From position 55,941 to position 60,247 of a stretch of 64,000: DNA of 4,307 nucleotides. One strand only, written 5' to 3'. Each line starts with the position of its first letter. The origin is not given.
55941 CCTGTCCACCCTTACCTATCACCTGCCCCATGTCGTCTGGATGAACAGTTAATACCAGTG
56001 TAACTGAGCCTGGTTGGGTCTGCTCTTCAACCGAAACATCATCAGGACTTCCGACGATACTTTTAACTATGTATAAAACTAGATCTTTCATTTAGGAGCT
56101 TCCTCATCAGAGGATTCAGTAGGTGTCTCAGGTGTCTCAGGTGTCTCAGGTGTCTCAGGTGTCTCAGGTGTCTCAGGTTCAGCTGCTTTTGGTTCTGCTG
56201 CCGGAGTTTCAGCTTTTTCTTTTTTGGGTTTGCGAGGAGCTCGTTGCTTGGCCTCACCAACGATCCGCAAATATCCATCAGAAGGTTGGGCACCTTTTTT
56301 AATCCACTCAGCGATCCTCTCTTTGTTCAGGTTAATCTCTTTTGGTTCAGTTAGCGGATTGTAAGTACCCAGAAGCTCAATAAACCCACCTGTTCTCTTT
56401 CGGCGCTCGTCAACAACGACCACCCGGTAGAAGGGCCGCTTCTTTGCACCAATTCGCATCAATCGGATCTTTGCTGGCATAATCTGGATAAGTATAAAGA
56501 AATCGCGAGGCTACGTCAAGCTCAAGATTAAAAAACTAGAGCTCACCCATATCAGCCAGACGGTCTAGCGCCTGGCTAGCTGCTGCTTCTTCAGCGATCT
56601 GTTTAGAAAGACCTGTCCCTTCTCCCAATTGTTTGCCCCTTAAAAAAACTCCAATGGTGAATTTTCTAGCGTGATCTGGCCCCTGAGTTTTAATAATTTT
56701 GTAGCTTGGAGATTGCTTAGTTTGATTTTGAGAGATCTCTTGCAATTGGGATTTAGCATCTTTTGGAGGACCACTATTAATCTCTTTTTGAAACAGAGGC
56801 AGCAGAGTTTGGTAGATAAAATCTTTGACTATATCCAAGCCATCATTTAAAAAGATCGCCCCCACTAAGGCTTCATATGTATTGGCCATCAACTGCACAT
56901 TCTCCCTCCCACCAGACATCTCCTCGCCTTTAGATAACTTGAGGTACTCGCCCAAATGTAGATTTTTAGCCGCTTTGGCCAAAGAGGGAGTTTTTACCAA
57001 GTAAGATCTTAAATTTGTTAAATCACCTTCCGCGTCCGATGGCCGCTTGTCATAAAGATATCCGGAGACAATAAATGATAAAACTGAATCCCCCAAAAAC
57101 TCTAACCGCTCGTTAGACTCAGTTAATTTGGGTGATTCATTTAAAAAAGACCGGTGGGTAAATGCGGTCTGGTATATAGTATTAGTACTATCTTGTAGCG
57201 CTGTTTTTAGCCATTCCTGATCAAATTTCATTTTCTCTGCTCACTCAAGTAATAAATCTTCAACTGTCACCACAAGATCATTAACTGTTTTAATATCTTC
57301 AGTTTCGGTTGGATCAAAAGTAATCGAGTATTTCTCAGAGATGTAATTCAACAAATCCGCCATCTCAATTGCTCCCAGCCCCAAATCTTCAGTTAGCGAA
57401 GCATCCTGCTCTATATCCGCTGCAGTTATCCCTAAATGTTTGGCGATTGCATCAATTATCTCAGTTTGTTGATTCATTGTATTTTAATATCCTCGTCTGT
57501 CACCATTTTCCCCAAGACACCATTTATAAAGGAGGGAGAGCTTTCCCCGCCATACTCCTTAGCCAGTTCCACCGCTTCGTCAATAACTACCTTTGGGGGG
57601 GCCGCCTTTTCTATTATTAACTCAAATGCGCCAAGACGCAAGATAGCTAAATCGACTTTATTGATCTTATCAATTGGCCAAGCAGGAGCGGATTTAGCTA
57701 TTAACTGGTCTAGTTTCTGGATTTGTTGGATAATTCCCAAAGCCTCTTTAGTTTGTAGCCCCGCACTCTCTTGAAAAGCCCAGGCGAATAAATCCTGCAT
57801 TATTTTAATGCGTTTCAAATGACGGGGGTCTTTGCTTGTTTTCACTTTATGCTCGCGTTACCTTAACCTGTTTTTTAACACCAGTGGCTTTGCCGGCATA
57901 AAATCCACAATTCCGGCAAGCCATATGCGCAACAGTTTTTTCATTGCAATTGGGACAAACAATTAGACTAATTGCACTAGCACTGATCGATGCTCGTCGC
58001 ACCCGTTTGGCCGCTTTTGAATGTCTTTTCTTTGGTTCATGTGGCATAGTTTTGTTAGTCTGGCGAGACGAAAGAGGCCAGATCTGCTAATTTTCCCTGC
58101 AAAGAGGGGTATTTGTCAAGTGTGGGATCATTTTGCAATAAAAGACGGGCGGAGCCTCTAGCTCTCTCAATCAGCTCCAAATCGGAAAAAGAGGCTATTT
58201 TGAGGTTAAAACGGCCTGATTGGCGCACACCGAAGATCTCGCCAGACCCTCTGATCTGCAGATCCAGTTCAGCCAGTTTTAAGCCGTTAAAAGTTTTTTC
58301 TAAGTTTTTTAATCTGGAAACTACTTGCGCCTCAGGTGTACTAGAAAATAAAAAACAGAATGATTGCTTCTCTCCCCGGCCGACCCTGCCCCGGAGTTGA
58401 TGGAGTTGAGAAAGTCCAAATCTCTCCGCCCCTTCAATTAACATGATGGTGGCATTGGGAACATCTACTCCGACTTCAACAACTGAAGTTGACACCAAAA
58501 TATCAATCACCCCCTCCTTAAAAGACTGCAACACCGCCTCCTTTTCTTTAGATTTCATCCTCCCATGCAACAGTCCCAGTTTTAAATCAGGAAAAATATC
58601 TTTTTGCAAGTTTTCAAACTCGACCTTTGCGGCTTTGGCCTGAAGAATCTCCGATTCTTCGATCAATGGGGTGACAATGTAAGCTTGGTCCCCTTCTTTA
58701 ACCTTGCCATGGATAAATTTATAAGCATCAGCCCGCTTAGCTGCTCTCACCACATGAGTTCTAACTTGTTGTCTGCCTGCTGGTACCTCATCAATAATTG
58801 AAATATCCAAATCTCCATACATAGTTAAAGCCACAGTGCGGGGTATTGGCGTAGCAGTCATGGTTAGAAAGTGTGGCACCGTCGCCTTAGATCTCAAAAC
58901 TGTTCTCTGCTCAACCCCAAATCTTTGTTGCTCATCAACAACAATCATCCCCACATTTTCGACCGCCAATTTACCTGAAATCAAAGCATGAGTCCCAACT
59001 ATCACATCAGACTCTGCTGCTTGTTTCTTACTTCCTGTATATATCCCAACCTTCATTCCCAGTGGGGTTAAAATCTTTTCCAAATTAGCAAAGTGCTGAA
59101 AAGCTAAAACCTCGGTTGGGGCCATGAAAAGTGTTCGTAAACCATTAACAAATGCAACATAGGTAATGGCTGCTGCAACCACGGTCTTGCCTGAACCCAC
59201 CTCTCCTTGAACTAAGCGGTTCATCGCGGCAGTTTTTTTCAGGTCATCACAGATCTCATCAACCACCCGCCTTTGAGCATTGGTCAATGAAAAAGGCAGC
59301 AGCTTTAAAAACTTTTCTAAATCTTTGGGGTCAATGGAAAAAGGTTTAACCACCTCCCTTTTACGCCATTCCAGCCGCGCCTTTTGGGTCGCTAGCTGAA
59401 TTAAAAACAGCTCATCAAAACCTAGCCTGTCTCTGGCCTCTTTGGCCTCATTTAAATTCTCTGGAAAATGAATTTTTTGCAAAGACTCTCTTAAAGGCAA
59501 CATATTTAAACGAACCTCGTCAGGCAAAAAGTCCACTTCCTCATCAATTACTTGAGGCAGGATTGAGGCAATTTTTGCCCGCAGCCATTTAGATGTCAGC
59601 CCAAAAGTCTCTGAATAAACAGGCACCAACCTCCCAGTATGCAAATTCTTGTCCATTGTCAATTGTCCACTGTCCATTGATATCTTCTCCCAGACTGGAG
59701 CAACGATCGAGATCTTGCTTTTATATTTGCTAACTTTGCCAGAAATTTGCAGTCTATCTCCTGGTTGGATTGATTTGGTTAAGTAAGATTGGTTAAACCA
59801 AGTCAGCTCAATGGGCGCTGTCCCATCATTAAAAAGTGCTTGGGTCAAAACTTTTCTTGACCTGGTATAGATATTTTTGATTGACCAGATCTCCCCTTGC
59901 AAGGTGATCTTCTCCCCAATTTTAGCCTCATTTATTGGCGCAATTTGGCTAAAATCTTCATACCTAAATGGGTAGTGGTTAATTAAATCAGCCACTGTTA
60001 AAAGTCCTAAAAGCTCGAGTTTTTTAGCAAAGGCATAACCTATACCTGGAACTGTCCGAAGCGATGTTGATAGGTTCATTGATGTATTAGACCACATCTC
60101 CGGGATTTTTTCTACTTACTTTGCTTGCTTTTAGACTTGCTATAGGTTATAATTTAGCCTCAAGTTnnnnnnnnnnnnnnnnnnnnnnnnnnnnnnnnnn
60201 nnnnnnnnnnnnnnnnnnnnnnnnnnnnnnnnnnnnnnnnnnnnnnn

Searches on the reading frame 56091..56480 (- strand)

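Call 43: search_protein_families(library=pfam, proteins=[window:56091-56480:-])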
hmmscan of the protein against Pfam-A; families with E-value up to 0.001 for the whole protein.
window:56091-56480:- (130 aa): 1 family
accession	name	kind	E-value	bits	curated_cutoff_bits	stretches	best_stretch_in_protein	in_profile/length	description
PF00886.24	Ribosomal_S16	-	5.4e-26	90.7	27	1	9-67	1-62/62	Ribosomal protein S16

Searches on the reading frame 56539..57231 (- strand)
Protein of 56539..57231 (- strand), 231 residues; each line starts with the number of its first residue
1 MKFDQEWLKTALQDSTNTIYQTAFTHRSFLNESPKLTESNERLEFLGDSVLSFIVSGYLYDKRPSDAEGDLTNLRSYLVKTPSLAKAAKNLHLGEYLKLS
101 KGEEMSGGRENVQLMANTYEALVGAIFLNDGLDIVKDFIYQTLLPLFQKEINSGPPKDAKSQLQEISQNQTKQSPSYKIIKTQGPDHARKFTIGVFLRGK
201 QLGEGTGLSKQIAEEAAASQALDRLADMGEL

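Call 43: search_protein_families(library=pfam, proteins=[window:56539-57231:-])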
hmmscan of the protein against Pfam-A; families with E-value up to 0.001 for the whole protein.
window:56539-57231:- (231 aa): 5 families
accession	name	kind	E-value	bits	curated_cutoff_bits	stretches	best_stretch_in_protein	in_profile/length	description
PF14622.11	Ribonucleas_3_3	-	1.1e-35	123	35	1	18-145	3-126/128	Ribonuclease-III-like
PF00636.31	Ribonuclease_3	-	1.7e-23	83.7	27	1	41-131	1-102/102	Ribonuclease III domain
PF00035.32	dsrm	-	2.5e-14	54.1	23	1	159-225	1-66/66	Double-stranded RNA binding motif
PF14709.13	DND1_DSRM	-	8.8e-06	26.4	25.7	1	157-225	1-79/80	double strand RNA binding domain from DEAD END PROTEIN 1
PF22935.1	RM44_endonuclase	-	4.1e-05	24.1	27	1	3-125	18-138/139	Large ribosomal subunit protein mL44, endonuclease domain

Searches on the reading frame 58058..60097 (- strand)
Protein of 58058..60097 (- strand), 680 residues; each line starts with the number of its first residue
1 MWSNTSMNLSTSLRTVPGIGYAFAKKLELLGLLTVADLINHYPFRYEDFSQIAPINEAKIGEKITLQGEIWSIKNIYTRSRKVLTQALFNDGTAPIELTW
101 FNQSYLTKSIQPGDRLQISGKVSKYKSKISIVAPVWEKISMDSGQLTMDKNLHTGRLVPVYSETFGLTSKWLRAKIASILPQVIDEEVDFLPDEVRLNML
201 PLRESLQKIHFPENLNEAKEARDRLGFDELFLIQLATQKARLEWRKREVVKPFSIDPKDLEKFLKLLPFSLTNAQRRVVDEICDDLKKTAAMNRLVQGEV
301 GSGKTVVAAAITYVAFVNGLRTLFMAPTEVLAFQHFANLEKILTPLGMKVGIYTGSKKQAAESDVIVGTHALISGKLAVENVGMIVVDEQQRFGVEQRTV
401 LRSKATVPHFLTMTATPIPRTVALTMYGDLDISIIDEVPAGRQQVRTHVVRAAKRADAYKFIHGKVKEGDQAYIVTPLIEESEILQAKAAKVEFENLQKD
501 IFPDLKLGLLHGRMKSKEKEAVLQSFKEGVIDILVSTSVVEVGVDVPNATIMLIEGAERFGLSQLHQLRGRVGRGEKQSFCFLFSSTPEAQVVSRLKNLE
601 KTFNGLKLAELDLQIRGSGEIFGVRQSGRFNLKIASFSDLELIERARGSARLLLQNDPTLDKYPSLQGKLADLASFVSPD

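Call 23: search_protein_families(library=pfam, proteins=[window:58058-60097:-])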
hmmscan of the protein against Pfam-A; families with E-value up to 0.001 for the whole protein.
window:58058-60097:- (680 aa): 9 families
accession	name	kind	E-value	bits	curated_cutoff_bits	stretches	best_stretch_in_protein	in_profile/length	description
PF17191.10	RecG_wedge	-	3.3e-20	72.7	23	1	18-179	7-158/162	RecG wedge domain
PF00270.35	DEAD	-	9.6e-20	71.4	26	1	273-422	2-164/167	DEAD/DEAH box helicase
PF00271.37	Helicase_C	-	3.1e-19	69.7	23.5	1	458-574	6-108/110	Helicase conserved C-terminal domain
PF04851.21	ResIII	-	7.1e-12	46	22.5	1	270-417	3-162/164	Type III restriction enzyme, res subunit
PF01336.31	tRNA_anti-codon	-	2.6e-11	43.7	27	1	64-139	1-75/75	OB-fold nucleic acid binding domain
PF19833.4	RecG_dom3_C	-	4.7e-08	33.4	26.8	1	603-662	2-63/87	ATP-dependent DNA helicase RecG, domain 3, C-terminal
PF22590.2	Cas3-like_C_2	-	0.00014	22.5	27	1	494-575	19-104/106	CRISPR-associated nuclease/helicase Cas3, C-terminal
PF13604.12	AAA_30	-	0.00067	19.9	27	0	271-404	2-111/191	AAA domain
PF11731.14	Cdd1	-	0.00079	20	25.5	0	11-45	6-40/86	Pathogenicity locus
